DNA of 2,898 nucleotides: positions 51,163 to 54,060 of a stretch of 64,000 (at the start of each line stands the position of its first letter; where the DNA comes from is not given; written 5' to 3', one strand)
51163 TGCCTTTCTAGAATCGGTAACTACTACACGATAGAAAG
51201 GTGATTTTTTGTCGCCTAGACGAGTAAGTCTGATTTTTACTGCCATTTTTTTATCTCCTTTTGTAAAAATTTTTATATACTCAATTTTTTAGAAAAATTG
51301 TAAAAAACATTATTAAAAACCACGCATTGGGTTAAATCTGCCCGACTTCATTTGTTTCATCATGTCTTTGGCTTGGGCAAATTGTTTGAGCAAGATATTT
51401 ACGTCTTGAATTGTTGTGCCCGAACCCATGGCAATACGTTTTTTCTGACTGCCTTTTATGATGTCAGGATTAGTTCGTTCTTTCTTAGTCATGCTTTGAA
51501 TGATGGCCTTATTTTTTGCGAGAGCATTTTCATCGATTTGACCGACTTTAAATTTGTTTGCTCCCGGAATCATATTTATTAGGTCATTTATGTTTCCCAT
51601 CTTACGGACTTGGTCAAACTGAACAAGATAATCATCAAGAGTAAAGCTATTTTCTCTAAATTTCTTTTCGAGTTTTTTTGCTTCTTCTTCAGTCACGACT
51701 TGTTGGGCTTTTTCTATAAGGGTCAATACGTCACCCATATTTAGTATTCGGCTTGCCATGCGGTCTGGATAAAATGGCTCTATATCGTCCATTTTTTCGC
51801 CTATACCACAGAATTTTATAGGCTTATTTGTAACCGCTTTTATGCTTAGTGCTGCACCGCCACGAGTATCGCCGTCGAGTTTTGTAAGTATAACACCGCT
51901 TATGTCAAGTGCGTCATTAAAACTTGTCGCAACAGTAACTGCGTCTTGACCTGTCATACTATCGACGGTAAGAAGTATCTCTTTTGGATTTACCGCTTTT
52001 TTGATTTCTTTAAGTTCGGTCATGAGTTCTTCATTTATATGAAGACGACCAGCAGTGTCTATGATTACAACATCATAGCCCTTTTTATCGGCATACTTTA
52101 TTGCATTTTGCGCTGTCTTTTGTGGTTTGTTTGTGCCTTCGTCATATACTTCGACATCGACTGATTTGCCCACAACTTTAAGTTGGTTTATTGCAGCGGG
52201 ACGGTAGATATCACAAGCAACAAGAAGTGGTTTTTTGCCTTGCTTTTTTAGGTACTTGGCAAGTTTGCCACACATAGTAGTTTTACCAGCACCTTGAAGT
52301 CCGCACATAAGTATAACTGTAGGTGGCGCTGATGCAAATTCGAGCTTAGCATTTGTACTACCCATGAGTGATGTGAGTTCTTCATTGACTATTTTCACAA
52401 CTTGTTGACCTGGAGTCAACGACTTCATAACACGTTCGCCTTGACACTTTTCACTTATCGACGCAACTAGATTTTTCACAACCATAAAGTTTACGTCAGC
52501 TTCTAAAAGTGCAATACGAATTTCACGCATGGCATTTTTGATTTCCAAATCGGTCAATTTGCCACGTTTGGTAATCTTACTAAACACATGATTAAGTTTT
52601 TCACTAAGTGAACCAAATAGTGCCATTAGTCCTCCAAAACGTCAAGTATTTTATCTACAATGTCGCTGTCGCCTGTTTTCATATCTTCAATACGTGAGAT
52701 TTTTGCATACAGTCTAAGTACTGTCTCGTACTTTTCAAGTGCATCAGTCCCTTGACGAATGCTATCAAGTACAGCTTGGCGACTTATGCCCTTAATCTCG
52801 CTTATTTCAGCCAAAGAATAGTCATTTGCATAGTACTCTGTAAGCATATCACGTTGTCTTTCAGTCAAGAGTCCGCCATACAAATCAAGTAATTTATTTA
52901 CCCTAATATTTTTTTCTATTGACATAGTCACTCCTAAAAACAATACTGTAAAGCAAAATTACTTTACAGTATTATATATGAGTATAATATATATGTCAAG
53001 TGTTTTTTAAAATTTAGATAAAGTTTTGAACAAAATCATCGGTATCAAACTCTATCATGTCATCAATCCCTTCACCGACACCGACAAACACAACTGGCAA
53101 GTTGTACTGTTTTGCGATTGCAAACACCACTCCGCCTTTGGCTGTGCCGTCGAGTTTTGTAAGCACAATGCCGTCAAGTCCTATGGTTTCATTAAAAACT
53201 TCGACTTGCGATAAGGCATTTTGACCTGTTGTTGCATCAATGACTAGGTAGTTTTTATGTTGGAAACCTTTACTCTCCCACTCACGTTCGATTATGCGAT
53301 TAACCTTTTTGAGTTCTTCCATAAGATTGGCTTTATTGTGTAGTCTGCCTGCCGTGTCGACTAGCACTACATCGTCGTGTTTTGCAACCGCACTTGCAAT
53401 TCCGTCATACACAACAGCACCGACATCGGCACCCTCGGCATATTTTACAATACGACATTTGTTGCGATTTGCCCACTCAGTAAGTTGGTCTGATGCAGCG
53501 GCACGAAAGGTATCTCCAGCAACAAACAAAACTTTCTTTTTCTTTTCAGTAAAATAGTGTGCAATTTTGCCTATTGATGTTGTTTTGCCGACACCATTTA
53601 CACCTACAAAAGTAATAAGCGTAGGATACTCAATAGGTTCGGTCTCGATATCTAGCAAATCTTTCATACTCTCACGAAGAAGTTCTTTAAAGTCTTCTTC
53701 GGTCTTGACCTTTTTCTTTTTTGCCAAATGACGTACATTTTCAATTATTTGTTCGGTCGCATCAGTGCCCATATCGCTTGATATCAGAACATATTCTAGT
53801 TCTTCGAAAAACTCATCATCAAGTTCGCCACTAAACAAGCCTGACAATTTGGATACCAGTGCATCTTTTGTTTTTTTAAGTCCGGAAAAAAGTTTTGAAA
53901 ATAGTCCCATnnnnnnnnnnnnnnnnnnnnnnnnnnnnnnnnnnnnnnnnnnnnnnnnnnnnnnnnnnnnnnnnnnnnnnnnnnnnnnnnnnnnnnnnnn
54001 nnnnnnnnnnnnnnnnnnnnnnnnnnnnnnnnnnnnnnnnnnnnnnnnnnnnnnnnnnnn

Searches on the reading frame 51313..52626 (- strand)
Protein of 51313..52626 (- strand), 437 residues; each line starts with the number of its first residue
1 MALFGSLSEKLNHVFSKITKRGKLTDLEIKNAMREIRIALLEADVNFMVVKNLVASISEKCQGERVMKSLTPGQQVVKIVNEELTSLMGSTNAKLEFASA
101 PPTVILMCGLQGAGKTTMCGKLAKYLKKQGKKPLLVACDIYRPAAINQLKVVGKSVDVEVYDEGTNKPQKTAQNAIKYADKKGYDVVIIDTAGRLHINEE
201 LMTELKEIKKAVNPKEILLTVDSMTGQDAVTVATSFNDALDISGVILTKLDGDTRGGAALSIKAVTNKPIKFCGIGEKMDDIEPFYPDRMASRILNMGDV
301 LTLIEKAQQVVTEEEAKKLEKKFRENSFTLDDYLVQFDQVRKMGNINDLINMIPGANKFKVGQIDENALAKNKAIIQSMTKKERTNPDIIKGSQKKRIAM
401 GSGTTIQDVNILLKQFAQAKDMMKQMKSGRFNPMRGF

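Call 81: search_protein_families(library=pfam, proteins=[window:51313-52626:-], max_evalue=0.0001)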
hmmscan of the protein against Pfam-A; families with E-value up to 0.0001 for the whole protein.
window:51313-52626:- (437 aa): 10 families
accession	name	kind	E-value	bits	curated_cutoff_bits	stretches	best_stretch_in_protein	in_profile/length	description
PF00448.28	SRP54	-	1.8e-80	269.7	22.7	1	102-295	1-195/196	SRP54-type protein, GTPase domain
PF02978.25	SRP_SPB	-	2.4e-32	111.6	27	1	327-423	1-91/91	Signal peptide binding domain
PF02881.24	SRP54_N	-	6.6e-19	68.4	22.4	1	7-84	1-75/75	SRP54-type protein, helical bundle domain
PF01656.29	CbiA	-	1.4e-07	32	25.4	1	112-255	9-88/125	CobQ/CobB/MinD/ParA nucleotide binding domain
PF06414.18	Zeta_toxin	-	3.7e-06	27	22.3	1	99-195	13-107/199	Zeta toxin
PF13207.12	AAA_17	-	1.4e-05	25.8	27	1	109-219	2-107/136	AAA domain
PF02374.21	ArsA_ATPase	-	2.2e-05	24.3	24.3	0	104-139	3-38/305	Anion-transporting ATPase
PF13401.12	AAA_22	-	2.3e-05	25.2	27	1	103-211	6-110/130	AAA domain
PF01583.26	APS_kinase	-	5e-05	23.8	21.1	0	103-142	3-42/152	Adenylylsulphate kinase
PF16575.11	CLP1_P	-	5.5e-05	23.5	26.6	0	111-141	3-33/188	mRNA cleavage and polyadenylation factor CLP1 P-loop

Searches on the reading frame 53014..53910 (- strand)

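Call 81: search_protein_families(library=pfam, proteins=[window:53014-53910:-], max_evalue=0.0001)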
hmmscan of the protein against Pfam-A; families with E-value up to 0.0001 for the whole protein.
window:53014-53910:- (298 aa): 3 families
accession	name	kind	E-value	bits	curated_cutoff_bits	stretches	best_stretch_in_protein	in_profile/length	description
PF00448.28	SRP54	-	1.6e-71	240.5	22.7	1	97-297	2-194/196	SRP54-type protein, GTPase domain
PF02881.24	SRP54_N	-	2.1e-14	53.9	22.4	1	18-82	1-75/75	SRP54-type protein, helical bundle domain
PF13207.12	AAA_17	-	3.3e-05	24.6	27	1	102-204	1-97/136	AAA domain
